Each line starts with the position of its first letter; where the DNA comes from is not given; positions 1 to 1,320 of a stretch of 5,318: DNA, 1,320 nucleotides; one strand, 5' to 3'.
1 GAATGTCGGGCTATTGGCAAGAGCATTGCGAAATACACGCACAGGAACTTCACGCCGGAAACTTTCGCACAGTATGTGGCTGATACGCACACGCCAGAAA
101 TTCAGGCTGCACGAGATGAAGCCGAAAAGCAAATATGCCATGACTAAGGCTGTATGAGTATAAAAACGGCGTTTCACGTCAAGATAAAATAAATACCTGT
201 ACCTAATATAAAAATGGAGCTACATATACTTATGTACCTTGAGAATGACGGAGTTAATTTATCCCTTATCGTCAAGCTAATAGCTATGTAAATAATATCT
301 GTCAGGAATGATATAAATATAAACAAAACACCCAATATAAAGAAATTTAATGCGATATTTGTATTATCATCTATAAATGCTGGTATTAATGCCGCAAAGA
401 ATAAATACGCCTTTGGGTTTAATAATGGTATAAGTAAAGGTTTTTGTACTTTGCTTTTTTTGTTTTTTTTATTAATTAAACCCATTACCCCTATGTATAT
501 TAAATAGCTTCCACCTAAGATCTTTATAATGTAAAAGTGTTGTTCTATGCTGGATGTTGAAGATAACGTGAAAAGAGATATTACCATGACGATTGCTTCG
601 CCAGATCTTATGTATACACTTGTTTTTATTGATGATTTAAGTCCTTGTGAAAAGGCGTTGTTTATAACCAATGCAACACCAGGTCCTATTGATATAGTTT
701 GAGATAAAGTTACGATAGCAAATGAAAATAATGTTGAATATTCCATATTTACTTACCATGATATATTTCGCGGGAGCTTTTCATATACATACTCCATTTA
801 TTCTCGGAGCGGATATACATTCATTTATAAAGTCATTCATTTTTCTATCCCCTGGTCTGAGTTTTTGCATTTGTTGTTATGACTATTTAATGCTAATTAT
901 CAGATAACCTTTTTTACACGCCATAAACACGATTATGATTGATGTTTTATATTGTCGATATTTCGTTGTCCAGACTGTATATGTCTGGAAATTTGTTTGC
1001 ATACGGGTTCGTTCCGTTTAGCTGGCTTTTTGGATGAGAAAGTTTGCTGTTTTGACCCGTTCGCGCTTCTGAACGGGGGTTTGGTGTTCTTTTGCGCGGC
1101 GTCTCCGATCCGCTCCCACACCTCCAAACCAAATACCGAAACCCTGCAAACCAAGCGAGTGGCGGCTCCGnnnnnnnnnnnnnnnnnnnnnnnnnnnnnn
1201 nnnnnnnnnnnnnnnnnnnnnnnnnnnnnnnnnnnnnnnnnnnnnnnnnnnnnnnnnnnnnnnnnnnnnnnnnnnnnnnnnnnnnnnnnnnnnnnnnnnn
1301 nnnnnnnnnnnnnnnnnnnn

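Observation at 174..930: Very AT-rich LysE-family exporter gene immediately beside the origin, convergent with the upstream gene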

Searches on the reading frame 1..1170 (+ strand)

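Call 23: search_protein_families(library=pfam, proteins=[L006:3562-4512:-, L006:2209-2925:+], max_evalue=1)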
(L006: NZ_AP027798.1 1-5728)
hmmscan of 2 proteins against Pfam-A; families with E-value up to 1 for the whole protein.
L006:3562-4512:- (316 aa): 4 families
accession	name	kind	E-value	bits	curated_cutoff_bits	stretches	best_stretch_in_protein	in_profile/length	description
PF13847.12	Methyltransf_31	-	0.00068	19.8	27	1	157-224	66-126/145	Methyltransferase domain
PF01564.23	Spermine_synth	-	0.00077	19.5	22.9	1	162-220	85-146/186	Spermine/spermidine synthase domain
PF25141.1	PGAP1_2nd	-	0.028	14.7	25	1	7-63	103-159/163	GPI inositol-deacylase beta-sandwich domain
PF13292.11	DXP_synthase_N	-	0.17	11.5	21.2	1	165-216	57-109/274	1-deoxy-D-xylulose-5-phosphate synthase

L006:2209-2925:+ (238 aa): 12 families
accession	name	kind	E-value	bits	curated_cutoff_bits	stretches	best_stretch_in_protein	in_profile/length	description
PF14523.12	Syntaxin_2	-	0.0023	18.4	26.5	1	19-131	7-113/134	Syntaxin-like protein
PF02961.22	SAM_BAF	-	0.011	16.6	25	1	134-198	24-87/88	Barrier to autointegration factor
PF06889.16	DUF1266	-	0.018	15.7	27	1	82-153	11-82/175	Protein of unknown function (DUF1266)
PF05478.16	Prominin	-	0.03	12.9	34.3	1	10-165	283-433/799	Prominin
PF18179.6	SUa-2TM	-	0.045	13.5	25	1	9-44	199-234/279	SMODS- and Ubiquitin system-associated 2TM effector domain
PF00517.22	GP41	-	0.046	14.1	29.6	1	14-170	27-173/197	Retroviral envelope protein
PF19579.4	FtsL_2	-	0.052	13.9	24.6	1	150-197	18-64/100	Bacteriodetes cell division protein (FtsL-like)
PF10372.14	CdaS_N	-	0.06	13.9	27.2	1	113-143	4-34/69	Diadenylate cyclase CdaS, N-terminal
PF02825.26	WWE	-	0.082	13.7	21.1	1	103-134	8-38/67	WWE domain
PF17421.7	DUF5409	-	0.1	13.7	25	1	145-192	19-67/88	Family of unknown function (DUF5409)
PF04791.21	LMBR1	-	0.23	10.7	31.9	1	17-173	217-373/510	LMBR1-like membrane protein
PF15011.11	CA109-like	-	0.36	11.1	27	0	18-47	62-91/161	Ribosome biogenesis protein C1orf109-like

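Call 28: find_homologous_proteins(query=L006:3562-4512:-, max_evalue=0.001)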
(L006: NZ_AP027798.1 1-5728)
Query L006:3562-4512:- (316 aa): 183 proteins with E <= 0.001 among 750 candidates; the best 120 are listed.
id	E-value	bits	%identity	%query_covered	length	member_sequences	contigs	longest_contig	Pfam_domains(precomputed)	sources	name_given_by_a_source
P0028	5.8e-211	717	100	100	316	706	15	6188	-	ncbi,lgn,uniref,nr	ncbi:hypothetical protein Q5499_25705 [Escherichia coli]|uniref:hypothetical protein n=1 Tax=Escheri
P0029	7.3e-126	438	70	89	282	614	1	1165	-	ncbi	ncbi:hypothetical protein ACWBEF_005332, partial [Escherichia coli]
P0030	5.0e-119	415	94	61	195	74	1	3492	-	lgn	-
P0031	3.1e-108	380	56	99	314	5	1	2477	-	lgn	-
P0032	4.5e-106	373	56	98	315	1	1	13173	PF13847.13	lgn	-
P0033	8.8e-105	368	55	99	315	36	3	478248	-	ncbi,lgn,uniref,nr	ncbi:hypothetical protein H4F46_18235 [Pectobacterium brasiliense]|uniref:hypothetical protein n=1 T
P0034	3.0e-104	367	56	98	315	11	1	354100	-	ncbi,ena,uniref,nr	ncbi:hypothetical protein [Citrobacter werkmanii]|uniref:hypothetical protein n=1 Tax=Citrobacter we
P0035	5.0e-104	366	54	98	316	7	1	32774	-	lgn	-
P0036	1.3e-103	365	54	98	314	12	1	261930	-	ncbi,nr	ncbi:TPA: hypothetical protein RQO21_001744 [Klebsiella michiganensis]|nr:hypothetical protein [Kleb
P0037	2.7e-103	363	53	98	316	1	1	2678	-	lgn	-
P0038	1.5e-100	354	54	98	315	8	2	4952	-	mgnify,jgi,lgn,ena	mgnify:CR=1 FL=1|jgi:hypothetical protein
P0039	3.1e-94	334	51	100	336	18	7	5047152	-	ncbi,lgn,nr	ncbi:hypothetical protein H4F66_13865 [Pectobacterium parmentieri]|nr:hypothetical protein C5E25_025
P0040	7.6e-91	323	51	93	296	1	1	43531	-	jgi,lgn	-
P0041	1.7e-86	308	49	98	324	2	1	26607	-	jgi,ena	-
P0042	3.5e-86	307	47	99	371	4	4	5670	-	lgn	-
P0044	3.1e-85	304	49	98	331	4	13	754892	-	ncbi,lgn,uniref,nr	ncbi:class I SAM-dependent methyltransferase [Agrobacterium rhizogenes]|uniref:class I SAM-dependent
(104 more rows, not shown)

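Call 30: find_encoding_contigs(protein=P0033, flank=6000, max_places=2)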
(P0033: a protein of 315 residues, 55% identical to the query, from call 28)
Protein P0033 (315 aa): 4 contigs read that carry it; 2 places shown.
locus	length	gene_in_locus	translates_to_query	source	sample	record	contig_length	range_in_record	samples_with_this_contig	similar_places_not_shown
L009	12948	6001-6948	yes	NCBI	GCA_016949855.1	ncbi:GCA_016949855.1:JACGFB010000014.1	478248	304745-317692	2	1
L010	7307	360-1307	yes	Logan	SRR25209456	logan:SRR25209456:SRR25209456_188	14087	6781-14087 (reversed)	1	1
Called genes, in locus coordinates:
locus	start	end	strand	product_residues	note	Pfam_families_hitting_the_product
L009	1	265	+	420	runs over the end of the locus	PF01306:LacY_symp, PF12832:MFS_1_like, PF13347:MFS_2 (faint), PF07690:MFS_1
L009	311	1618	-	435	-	PF01547:SBP_bac_1, PF13416:SBP_bac_8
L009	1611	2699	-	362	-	PF00005:ABC_tran, PF13304:AAA_21 (faint), PF17912:OB_MalK (weak), PF08402:TOBE_2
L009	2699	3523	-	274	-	PF00149:Metallophos, PF12850:Metallophos_2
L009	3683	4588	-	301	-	PF00528:BPD_transp_1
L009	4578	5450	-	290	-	PF00528:BPD_transp_1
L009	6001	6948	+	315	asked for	-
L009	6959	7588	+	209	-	PF01810:LysE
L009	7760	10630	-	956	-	PF02347:GDC-P, PF01212:Beta_elim_lyase (weak), PF21478:GcvP2_C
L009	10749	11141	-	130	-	PF01597:GCV_H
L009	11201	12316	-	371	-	PF01571:GCV_T, PF08669:GCV_T_C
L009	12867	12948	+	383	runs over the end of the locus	PF00465:Fe-ADH, PF13685:Fe-ADH_2, PF25137:ADH_Fe_C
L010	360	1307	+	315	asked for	-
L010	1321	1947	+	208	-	PF01810:LysE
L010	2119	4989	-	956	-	PF02347:GDC-P, PF01212:Beta_elim_lyase (weak), PF21478:GcvP2_C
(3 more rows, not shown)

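Call 31: find_encoding_contigs(protein=P0034, flank=6000, max_places=2)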
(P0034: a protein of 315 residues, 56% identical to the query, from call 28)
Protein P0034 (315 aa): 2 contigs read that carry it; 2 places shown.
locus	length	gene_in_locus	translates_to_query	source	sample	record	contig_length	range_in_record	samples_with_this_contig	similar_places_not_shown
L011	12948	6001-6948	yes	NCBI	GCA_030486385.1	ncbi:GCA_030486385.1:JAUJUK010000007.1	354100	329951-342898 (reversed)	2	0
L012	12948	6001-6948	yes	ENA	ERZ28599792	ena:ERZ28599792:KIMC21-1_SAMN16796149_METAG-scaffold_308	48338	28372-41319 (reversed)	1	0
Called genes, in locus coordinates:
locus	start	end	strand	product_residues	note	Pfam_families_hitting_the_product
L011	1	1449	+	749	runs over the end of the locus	PF00563:EAL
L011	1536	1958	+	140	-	-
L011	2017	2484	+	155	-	-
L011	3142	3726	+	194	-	PF03692:CxxCxxCC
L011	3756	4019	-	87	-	-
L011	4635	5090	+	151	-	-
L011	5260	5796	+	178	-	PF13302:Acetyltransf_3, PF13420:Acetyltransf_4 (weak), PF00583:Acetyltransf_1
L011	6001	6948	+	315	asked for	-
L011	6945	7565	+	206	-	PF01810:LysE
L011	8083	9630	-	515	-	PF04917:Shufflon_N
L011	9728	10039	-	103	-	PF06412:TraD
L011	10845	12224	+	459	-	PF03389:MobA_MobL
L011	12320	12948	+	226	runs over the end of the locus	PF13489:Methyltransf_23, PF03848:TehB (weak), PF02353:CMAS (weak), PF05724:TPMT, PF08241:Methyltransf_11, PF08242:Methyltransf_12, PF13649:Methyltransf_25, PF13847:Methyltransf_31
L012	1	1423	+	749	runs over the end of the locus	PF00563:EAL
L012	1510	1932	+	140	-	-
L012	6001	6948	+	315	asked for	-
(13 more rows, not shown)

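Call 32: find_encoding_contigs(protein=P0044, flank=6000, max_places=2)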
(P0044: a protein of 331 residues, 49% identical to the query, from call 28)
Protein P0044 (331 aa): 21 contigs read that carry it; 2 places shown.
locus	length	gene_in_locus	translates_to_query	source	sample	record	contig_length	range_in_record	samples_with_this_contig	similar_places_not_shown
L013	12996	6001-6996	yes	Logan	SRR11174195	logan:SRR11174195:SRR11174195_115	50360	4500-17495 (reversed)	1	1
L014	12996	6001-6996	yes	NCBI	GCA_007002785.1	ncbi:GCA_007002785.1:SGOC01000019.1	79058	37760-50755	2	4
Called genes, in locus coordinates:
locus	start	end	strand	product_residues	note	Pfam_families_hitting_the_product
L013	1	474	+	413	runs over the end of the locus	PF09587:PGA_cap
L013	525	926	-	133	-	PF13560:HTH_31, PF01381:HTH_3, PF12844:HTH_19 (weak)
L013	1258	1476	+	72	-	PF13560:HTH_31, PF12844:HTH_19, PF01381:HTH_3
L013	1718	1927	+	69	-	-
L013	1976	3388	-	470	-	-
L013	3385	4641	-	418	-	PF05977:MFS_3 (weak), PF07690:MFS_1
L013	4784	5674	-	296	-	PF12833:HTH_18, PF00165:HTH_AraC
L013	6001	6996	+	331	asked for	-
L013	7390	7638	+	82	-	-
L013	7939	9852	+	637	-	PF02534:T4SS-DNA_transf, PF10412:TrwB_AAD_bind, PF12696:TraG-D_C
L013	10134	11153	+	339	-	PF00535:Glycos_transf_2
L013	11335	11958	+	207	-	PF13489:Methyltransf_23, PF13847:Methyltransf_31, PF08241:Methyltransf_11, PF08242:Methyltransf_12, PF13649:Methyltransf_25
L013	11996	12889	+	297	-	PF03706:LPG_synthase_TM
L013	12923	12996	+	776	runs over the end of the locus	-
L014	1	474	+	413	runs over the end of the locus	PF09587:PGA_cap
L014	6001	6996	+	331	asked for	-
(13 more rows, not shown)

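Call 42: search_solved_structures(query=L006:3562-4512:-, max_evalue=10, show_alignments=2)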
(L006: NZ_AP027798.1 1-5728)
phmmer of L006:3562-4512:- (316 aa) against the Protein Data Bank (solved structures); distinct sequences matched with E-value up to 10: 5.
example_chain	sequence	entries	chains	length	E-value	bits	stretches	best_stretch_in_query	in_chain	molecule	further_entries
4gek_A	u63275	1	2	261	0.04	16.4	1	169-282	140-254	tRNA (cmo5U34)-methyltransferase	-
4iwn_A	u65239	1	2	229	0.1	15.1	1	169-282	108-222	tRNA (cmo5U34)-methyltransferase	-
7wu7_5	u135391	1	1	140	0.44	13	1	154-228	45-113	Prefoldin subunit 5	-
6nr8_5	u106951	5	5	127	0.56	12.7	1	158-228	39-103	Prefoldin subunit 5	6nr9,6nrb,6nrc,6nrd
7b6d_B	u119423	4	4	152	0.88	12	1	141-184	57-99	GEO08327p1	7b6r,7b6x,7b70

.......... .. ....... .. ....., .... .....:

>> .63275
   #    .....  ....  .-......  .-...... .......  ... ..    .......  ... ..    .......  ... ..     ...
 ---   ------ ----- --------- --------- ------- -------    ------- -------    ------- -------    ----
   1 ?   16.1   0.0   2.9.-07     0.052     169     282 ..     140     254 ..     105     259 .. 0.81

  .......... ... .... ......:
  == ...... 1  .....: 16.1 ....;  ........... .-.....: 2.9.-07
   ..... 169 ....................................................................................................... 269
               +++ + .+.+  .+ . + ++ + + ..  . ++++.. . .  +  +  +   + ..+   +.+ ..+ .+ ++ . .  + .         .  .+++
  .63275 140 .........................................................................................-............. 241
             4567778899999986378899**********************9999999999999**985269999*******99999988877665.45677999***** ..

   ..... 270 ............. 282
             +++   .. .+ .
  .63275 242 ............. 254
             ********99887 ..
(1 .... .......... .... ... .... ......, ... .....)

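Call 44: search_solved_structures(query=A1, max_evalue=1, show_alignments=1)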
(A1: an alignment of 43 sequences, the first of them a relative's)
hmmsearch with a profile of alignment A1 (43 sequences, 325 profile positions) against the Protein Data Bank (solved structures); distinct sequences matched with E-value up to 1: 4.
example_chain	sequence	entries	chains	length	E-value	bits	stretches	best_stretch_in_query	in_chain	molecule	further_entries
4iwn_A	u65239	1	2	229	0.0015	20.9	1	181-292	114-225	tRNA (cmo5U34)-methyltransferase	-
4gek_A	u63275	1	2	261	0.0016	20.9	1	181-292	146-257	tRNA (cmo5U34)-methyltransferase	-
1im8_A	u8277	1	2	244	0.0043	19.4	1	178-289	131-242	YecO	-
1t4a_A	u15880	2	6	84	0.88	11.8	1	54-118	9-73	PurS | Hypothetical UPF0062 protein yexA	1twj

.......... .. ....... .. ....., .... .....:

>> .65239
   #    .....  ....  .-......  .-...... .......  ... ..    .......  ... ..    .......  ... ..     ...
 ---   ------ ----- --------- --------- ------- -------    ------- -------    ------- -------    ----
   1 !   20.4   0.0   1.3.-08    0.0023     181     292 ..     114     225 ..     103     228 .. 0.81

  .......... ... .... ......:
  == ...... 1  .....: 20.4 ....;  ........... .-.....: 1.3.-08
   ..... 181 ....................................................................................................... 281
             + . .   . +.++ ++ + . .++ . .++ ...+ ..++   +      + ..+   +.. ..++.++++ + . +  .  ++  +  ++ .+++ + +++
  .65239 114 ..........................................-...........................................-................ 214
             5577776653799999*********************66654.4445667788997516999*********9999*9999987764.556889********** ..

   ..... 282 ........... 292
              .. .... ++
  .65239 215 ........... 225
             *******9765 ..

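Call 53: predict_structure(alignment_id=A1)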
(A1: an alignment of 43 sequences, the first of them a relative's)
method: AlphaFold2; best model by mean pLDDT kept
length: 316 residues; sequences in the alignment: 43
mean_pLDDT: 93.8   pTM: 0.92
mean pLDDT of the five models: 93.8, 93.6, 93.2, 92.0, 91.3
residues with pLDDT >= 90: 273; 70-90: 42; 50-70: 1; < 50: 0
segments of 3 or more residues with pLDDT < 50: none
pLDDT, mean of each block of 10 residues (from residue 1): 87 89 94 94 92 96 95 95 97 95 93 97 96 93 96 95 95 94 95 97 95 93 94 92 86 95 97 94 97 94 89 88
secondary structure, 60 per line:
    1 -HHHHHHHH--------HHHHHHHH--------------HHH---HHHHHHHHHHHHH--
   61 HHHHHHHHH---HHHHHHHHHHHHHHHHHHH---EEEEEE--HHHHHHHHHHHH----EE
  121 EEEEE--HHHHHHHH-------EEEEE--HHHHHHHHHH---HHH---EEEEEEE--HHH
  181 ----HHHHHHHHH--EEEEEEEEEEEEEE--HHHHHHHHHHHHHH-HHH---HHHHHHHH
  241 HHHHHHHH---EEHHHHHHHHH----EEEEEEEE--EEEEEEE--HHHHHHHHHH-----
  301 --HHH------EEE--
elements in order: H2-9 H18-25 H46-58 H61-69 H73-91 E95-100 H103-114 E119-125 H128-135 E143-147 H150-159 E169-175 H185-193 E196-209 H212-225 H233-248 H254-262 E267-274 E277-283 H286-295 E312-314

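Call 55: fold_search(model_id=the predicted structure, library=pdb)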
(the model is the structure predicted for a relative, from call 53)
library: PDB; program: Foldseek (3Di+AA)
matches with E <= 10: 1950; with E <= 0.001: 703
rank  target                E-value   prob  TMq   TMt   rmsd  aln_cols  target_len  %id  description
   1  9fd3                  7.4e-10  1.00  0.52  0.74   5.5       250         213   12  CysG(N-16)-D190N mutant in complex with SAH from Kitasatospora cystarginea (released 2024-08-21)
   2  9fcy_B                2.3e-09  1.00  0.52  0.74   5.5       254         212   12  CysG(N-16)-R21K mutant in complex with SAH from Kitasatospora cystarginea (released 2024-08-21)
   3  1im8_B                2.6e-09  1.00  0.51  0.70   5.7       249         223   16  Crystal structure of YecO from Haemophilus influenzae (HI0319), a methyltransferase with a bound S-adenosylhomocystein (released 2001-11-07)
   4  4gek_A                2.7e-09  1.00  0.50  0.66   7.7       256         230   12  Crystal Structure of wild-type CmoA from E.coli (released 2012-10-10)
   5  4iwn_B                2.9e-09  1.00  0.48  0.65   7.8       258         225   13  Crystal structure of a putative methyltransferase CmoA in complex with a novel SAM derivative (released 2013-05-29)
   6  9fcs_A                3.7e-09  1.00  0.50  0.72   4.4       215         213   12  CysG(N-16)-H122N mutant in complex with SAH from Kitasatospora cystarginea (released 2024-08-21)
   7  6cig                  4.9e-09  1.00  0.41  0.38  14.2       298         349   11  CRYSTAL STRUCTURE ANALYSIS OF SELENOMETHIONINE SUBSTITUTED ISOFLAVONE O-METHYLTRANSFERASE (released 2018-03-07)
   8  9fcq                  5.6e-09  1.00  0.51  0.72   4.3       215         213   12  CysG(N-16)-H122A mutant in complex with SAH from Kitasatospora cystarginea (released 2024-08-21)
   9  4gek_G                5.9e-09  1.00  0.50  0.66   7.7       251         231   13  Crystal Structure of wild-type CmoA from E.coli (released 2012-10-10)
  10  4iwn_A                6.3e-09  1.00  0.53  0.71   6.0       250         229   13  Crystal structure of a putative methyltransferase CmoA in complex with a novel SAM derivative (released 2013-05-29)
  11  9fcy_A                6.6e-09  1.00  0.56  0.80   3.4       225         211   13  CysG(N-16)-R21K mutant in complex with SAH from Kitasatospora cystarginea (released 2024-08-21)
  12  1im8_A                7.9e-09  1.00  0.47  0.63   7.9       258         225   14  Crystal structure of YecO from Haemophilus influenzae (HI0319), a methyltransferase with a bound S-adenosylhomocystein (released 2001-11-07)
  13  9fcx_A                8.4e-09  1.00  0.48  0.69   7.4       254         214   12  CysG(N-16)-H121N mutant in complex with SAH from Kitasatospora cystarginea (released 2024-08-21)
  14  9fcl                  8.9e-09  1.00  0.50  0.72   4.3       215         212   12  CysG(N-16) in complex with SAM from Kitasatospora cystarginea (released 2024-08-21)
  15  3dtn_B                9.5e-09  1.00  0.51  0.73   5.0       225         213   11  Crystal structure of putative Methyltransferase-MM_2633 from Methanosarcina mazei . (released 2008-09-09)
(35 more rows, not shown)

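Call 76: search_protein_families(library=padloc, proteins=[L006:3562-4512:-, L006:2209-2925:+], max_evalue=0.01)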
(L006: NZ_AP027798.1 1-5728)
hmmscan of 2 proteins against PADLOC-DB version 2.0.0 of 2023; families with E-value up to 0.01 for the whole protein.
L006:3562-4512:- (316 aa): 1 family
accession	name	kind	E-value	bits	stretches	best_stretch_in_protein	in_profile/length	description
PDLC04134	mad2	-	0.0033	14.3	1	162-221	348-410/492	mads_2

L006:2209-2925:+ (238 aa): 2 families
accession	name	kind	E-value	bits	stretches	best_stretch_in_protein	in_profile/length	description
PDLC02354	AbiZ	-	6.5e-05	20.5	1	18-129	111-221/398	AbiZ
PDLC04409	PDC-M09B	-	0.0073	12.9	0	48-144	114-216/480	-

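Call 77: search_protein_families(library=ncbifam, proteins=[L006:3562-4512:-, L009:6959-7588:+, L011:6945-7565:+], max_evalue=0.1)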
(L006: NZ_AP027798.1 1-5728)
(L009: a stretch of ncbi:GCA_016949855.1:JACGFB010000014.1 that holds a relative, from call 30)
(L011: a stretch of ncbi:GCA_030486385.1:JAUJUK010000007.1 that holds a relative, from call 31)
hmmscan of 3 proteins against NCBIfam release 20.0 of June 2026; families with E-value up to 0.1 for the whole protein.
L006:3562-4512:- (316 aa): 3 families
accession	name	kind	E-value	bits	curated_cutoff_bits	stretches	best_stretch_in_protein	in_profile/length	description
TIGR00740.1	TIGR00740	equivalog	1.4e-05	24.9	193.3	1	176-282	130-237/239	carboxy-S-adenosyl-L-methionine synthase CmoA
NF011995.0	PRK15451.1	equivalog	0.0016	17.9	285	1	143-282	104-240/247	carboxy-S-adenosyl-L-methionine synthase CmoA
NF041820.1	daptide_MTase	equivalog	0.081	12.4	175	0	184-241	122-180/243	daptide-type RiPP biosynthesis methyltransferase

L009:6959-7588:+ (209 aa): 6 families
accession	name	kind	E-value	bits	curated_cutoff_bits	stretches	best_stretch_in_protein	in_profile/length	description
TIGR00949.1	2A76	subfamily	1.7e-20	73.5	183.95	1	22-200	3-183/185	homoserine/threonine efflux transporter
NF008201.0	PRK10958.1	equivalog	5.6e-18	65.3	165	1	19-179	22-183/212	leucine efflux protein LeuE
NF007812.0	PRK10520.1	equivalog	1e-13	51.4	209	1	2-194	1-193/206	homoserine/homoserine lactone efflux protein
NF007591.0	PRK10229.1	equivalog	3.8e-08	33.3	288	1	11-203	9-203/206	threonine export protein RhtC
TIGR00948.1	2a75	equivalog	0.0002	21.2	213.65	1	35-193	15-175/177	L-lysine exporter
TIGR03716.1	R_switched_YkoY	subfamily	0.0047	16.6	138.5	1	63-115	51-98/220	integral membrane protein, YkoY family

L011:6945-7565:+ (206 aa): 4 families
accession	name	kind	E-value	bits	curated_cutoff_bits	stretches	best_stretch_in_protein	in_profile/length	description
TIGR00949.1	2A76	subfamily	6.8e-15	55.3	183.95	1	47-198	29-183/185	homoserine/threonine efflux transporter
NF008201.0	PRK10958.1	equivalog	1.2e-13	51.1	165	1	7-170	11-177/212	leucine efflux protein LeuE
NF007812.0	PRK10520.1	equivalog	2.9e-12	46.6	209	1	1-196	1-197/206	homoserine/homoserine lactone efflux protein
NF007591.0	PRK10229.1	equivalog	5.6e-08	32.7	288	1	7-170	6-176/206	threonine export protein RhtC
